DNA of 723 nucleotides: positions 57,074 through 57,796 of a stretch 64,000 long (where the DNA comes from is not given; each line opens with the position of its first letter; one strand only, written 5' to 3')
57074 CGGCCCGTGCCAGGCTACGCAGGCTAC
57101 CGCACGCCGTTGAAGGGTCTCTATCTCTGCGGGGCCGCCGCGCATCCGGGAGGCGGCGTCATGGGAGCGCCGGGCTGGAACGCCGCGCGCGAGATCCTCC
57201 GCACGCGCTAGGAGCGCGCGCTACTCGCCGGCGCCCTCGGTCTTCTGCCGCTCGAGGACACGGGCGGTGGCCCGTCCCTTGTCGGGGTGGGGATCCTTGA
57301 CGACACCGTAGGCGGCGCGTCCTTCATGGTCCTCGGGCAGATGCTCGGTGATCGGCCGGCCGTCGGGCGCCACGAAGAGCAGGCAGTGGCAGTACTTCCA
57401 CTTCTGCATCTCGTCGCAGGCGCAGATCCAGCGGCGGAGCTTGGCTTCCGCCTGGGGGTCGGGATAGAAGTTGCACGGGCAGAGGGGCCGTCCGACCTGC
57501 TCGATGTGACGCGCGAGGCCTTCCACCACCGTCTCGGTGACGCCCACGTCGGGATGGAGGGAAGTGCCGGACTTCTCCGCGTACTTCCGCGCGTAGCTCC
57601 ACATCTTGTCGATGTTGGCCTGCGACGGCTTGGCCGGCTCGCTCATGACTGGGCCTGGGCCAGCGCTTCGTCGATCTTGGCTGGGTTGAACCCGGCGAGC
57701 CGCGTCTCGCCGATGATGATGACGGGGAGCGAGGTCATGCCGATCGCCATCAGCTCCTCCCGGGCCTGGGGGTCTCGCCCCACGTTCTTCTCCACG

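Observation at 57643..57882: Unannotated glutaredoxin-like gene with an in-frame UGA at the first redox-motif position (U-G-P-C): candidate selenoprotein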

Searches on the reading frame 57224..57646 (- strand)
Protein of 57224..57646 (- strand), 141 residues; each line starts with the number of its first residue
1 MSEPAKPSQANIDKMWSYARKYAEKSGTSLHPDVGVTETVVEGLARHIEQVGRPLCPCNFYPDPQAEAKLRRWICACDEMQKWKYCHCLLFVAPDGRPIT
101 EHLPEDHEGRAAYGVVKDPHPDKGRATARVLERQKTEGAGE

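Call 6: search_protein_families(library=pfam, proteins=[window:57224-57646:-], max_evalue=0.01)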
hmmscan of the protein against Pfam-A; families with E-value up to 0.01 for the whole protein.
seq(141 aa): 1 family
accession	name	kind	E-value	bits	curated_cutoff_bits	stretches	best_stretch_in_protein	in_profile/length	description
PF02943.20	FeThRed_B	-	9.9e-23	80.6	22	1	12-97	2-91/106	Ferredoxin thioredoxin reductase catalytic beta chain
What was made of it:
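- Checked: The terminal TGA overlaps the ATG (57646..57644) of a 141-aa gene that hits Pfam FeThRed_B (PF02943, 9.9e-23, call 6), so the ATGA overlap is real.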

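Call 7: search_protein_families(library=ncbifam, proteins=[window:57224-57646:-], max_evalue=0.01)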
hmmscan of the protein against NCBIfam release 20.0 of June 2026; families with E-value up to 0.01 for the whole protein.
seq(141 aa): 1 family
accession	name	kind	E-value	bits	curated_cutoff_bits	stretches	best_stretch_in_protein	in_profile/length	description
NF041072.1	FtrB_double_U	equivalog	2.7e-09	36.9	160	1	12-93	9-92/121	FtrB family double-selenoprotein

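Call 60: search_solved_structures(query=window:57224-57646:-, max_evalue=0.01, show_alignments=3)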
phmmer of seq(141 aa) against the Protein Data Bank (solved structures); distinct sequences matched with E-value up to 0.01: 8.
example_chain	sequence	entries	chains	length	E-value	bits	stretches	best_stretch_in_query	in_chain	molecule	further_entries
2pvg_A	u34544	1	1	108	1.2e-23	87.1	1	11-96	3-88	Ferredoxin-thioredoxin reductase, catalytic chain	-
1dj7_A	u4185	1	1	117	1.3e-23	86.9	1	12-96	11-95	FERREDOXIN THIOREDOXIN REDUCTASE: CATALYTIC CHAIN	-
2puk_A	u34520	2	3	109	1.6e-23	86.7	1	13-96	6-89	Ferredoxin-thioredoxin reductase, catalytic chain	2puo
2pu9_A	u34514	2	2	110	1.9e-23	86.4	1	14-96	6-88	Ferredoxin-thioredoxin reductase, catalytic chain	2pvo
2pvd_A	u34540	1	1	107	2.5e-23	86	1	15-96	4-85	Ferredoxin-thioredoxin reductase, catalytic chain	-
7bzk_A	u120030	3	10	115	8e-23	84.4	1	5-96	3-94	Ferredoxin-thioredoxin reductase catalytic chain, chloroplastic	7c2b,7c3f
4tpu_A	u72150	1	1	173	8.2e-08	35.7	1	8-110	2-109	Rubredoxin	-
7pwe_A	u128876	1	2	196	0.0056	20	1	10-96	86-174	Ferredoxin-thioredoxin reductase subunit B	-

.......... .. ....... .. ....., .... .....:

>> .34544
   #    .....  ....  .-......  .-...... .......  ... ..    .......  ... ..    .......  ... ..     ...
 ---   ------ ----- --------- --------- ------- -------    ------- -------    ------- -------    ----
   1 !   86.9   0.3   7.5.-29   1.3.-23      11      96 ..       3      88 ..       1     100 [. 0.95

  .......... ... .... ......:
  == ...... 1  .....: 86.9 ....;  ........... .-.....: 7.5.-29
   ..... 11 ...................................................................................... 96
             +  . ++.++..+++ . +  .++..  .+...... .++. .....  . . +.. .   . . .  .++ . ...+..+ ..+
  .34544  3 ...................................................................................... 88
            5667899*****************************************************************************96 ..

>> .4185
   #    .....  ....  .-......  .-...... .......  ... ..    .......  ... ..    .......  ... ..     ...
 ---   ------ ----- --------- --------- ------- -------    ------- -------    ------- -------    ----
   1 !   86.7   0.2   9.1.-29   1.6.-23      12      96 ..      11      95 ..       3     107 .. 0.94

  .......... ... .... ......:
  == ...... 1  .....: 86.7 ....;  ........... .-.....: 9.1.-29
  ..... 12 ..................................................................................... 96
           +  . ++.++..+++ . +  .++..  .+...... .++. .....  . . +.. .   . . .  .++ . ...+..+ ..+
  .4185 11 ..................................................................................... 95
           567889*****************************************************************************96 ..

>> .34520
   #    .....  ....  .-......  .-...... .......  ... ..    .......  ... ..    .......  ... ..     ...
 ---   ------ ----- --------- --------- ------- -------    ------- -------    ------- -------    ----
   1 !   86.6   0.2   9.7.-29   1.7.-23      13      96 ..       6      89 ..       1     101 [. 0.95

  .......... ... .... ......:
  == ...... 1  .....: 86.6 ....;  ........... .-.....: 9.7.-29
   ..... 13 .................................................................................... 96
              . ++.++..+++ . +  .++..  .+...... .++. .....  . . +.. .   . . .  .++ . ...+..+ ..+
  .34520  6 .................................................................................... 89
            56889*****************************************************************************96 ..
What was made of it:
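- All six Cys are aligned to 1DJ7 (call 60).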
